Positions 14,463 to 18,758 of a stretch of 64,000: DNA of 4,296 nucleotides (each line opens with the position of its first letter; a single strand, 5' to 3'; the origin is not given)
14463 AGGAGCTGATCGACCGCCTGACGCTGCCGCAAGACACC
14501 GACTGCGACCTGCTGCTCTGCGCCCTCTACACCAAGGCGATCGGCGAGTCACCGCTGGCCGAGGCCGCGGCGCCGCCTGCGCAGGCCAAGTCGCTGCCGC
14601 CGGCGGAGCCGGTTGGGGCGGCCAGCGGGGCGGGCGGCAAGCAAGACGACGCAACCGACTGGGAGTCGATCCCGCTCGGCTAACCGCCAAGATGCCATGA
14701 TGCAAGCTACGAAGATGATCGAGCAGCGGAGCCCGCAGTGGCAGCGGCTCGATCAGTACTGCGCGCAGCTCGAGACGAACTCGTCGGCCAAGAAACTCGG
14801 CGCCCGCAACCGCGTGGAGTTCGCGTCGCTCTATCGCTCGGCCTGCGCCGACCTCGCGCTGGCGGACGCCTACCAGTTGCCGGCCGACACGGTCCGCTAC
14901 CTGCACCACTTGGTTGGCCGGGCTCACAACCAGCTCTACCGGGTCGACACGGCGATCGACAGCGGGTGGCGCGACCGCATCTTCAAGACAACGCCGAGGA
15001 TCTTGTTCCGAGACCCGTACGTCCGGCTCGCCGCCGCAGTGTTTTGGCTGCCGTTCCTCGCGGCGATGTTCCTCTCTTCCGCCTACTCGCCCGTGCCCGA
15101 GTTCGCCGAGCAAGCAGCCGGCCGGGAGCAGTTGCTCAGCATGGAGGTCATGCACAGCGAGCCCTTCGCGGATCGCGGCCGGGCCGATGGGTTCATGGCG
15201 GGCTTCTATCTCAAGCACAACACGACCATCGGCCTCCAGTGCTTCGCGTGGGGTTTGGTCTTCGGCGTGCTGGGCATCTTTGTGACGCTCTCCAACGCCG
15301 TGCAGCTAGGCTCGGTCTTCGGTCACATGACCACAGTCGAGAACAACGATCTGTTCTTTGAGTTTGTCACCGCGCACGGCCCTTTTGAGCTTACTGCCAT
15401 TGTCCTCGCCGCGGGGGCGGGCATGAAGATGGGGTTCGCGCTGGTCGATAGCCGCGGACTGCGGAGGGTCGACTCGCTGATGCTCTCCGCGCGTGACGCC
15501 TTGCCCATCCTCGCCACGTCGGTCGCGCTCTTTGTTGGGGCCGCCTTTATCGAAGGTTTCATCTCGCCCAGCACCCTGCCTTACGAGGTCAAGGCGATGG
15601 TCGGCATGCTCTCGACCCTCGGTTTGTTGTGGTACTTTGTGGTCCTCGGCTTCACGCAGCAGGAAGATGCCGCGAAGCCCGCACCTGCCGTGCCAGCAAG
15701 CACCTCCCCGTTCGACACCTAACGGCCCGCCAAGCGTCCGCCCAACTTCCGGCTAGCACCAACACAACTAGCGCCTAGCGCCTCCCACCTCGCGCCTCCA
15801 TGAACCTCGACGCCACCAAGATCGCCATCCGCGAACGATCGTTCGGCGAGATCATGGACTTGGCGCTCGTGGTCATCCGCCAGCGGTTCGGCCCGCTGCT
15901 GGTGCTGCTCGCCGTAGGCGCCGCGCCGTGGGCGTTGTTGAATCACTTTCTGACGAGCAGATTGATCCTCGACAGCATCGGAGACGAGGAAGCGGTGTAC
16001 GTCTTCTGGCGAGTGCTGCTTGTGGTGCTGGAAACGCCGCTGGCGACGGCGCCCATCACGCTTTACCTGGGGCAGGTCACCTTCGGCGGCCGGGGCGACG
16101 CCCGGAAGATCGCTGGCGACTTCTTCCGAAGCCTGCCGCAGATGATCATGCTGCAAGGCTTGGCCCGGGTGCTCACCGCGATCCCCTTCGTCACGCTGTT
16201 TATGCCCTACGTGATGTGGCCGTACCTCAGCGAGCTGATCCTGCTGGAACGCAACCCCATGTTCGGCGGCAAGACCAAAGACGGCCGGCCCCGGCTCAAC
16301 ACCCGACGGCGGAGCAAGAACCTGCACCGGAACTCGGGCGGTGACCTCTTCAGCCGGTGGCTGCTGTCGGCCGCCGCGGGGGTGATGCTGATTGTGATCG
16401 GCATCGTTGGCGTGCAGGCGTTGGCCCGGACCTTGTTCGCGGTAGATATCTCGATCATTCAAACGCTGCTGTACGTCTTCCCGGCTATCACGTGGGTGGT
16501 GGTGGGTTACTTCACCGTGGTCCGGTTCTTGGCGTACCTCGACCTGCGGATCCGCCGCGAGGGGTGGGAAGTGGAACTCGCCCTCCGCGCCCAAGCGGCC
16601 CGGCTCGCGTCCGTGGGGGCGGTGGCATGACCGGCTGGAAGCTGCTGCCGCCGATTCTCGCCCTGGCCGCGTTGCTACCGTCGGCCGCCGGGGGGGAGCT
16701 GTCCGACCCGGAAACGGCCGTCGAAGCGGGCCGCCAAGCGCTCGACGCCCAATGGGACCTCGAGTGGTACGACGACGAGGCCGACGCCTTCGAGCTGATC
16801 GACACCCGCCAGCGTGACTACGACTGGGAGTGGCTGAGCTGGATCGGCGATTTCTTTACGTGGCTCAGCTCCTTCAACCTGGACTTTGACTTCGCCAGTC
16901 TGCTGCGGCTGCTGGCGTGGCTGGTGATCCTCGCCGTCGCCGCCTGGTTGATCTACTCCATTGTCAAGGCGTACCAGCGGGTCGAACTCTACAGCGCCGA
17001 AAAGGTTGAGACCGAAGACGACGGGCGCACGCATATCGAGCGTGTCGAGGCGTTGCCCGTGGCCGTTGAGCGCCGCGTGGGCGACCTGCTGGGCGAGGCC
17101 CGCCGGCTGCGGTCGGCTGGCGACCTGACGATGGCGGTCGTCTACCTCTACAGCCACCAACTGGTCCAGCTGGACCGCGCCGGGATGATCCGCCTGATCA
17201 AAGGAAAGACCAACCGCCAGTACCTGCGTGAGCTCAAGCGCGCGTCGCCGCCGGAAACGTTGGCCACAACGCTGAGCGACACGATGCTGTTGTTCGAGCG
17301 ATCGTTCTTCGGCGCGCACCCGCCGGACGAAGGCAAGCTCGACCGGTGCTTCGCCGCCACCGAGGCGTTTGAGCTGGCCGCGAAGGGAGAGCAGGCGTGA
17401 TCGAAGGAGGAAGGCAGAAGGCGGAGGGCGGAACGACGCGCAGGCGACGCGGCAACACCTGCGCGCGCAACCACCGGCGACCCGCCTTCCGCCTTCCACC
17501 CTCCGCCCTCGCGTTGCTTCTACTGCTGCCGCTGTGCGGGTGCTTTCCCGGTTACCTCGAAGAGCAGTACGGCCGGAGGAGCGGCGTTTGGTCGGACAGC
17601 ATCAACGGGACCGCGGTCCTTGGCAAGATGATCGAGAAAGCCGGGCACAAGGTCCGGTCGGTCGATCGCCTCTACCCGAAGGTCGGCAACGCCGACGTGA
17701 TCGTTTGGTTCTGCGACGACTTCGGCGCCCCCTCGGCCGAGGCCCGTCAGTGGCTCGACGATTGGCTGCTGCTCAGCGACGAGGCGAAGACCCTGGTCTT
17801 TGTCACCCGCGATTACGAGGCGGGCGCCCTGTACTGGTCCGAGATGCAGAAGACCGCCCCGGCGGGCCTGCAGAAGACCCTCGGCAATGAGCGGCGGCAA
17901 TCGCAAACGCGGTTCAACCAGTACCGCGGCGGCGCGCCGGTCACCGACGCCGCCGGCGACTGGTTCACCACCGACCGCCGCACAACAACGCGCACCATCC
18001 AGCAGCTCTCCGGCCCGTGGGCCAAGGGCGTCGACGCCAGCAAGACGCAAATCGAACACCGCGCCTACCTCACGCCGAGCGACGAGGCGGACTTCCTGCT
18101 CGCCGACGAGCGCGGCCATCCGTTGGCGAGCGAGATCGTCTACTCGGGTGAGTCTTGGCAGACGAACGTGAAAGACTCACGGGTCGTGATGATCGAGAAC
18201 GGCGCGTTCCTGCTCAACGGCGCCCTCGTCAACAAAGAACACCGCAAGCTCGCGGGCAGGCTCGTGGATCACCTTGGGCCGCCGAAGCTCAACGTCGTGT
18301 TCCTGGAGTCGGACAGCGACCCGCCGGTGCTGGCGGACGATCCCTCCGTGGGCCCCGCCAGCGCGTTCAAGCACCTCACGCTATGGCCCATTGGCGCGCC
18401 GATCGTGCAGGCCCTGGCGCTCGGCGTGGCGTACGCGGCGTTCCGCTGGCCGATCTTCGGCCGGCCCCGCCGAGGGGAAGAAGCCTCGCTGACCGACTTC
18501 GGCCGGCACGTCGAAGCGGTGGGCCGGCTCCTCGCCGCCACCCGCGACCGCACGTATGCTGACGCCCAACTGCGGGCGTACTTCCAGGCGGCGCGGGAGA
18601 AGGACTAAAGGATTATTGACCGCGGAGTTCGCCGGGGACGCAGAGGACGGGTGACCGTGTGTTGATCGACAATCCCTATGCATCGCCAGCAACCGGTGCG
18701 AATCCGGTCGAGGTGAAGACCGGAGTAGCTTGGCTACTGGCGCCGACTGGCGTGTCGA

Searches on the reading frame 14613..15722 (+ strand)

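Call 8: search_protein_families(library=pfam, proteins=[window:14613-15722:+], max_evalue=0.01)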
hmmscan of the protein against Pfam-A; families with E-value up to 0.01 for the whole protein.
window:14613-15722:+ (369 aa): 1 family
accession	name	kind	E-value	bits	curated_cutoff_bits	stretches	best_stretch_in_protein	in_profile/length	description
PF01944.22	SpoIIM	-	2.7e-29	102.7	26.9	1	142-319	3-163/163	Stage II sporulation protein M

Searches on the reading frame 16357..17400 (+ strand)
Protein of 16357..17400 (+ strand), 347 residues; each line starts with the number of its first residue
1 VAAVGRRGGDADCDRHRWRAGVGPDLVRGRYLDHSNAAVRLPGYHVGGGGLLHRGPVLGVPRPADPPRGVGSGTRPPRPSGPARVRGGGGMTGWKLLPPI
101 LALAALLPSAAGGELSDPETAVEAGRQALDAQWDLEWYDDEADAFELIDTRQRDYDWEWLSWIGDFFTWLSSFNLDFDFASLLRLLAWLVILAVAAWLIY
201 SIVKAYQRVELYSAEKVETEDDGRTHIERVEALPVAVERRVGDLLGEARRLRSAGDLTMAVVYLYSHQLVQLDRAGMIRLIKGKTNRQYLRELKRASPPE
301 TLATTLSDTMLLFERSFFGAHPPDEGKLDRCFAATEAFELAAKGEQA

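Call 8: search_protein_families(library=pfam, proteins=[window:16357-17400:+], max_evalue=0.01)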
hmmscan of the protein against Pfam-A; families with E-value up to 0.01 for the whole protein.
window:16357-17400:+ (347 aa): 1 family
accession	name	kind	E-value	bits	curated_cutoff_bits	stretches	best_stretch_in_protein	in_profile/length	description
PF13559.11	DUF4129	-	3.4e-07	30.7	24.8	1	265-335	2-68/69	Domain of unknown function (DUF4129)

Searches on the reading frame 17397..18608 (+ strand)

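Call 8: search_protein_families(library=pfam, proteins=[window:17397-18608:+], max_evalue=0.01)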
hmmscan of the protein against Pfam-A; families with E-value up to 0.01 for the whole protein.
window:17397-18608:+ (403 aa): 1 family
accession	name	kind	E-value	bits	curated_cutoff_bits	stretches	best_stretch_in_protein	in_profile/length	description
PF14258.12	DUF4350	-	0.00064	20.5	30.4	1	68-289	5-180/181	Domain of unknown function (DUF4350)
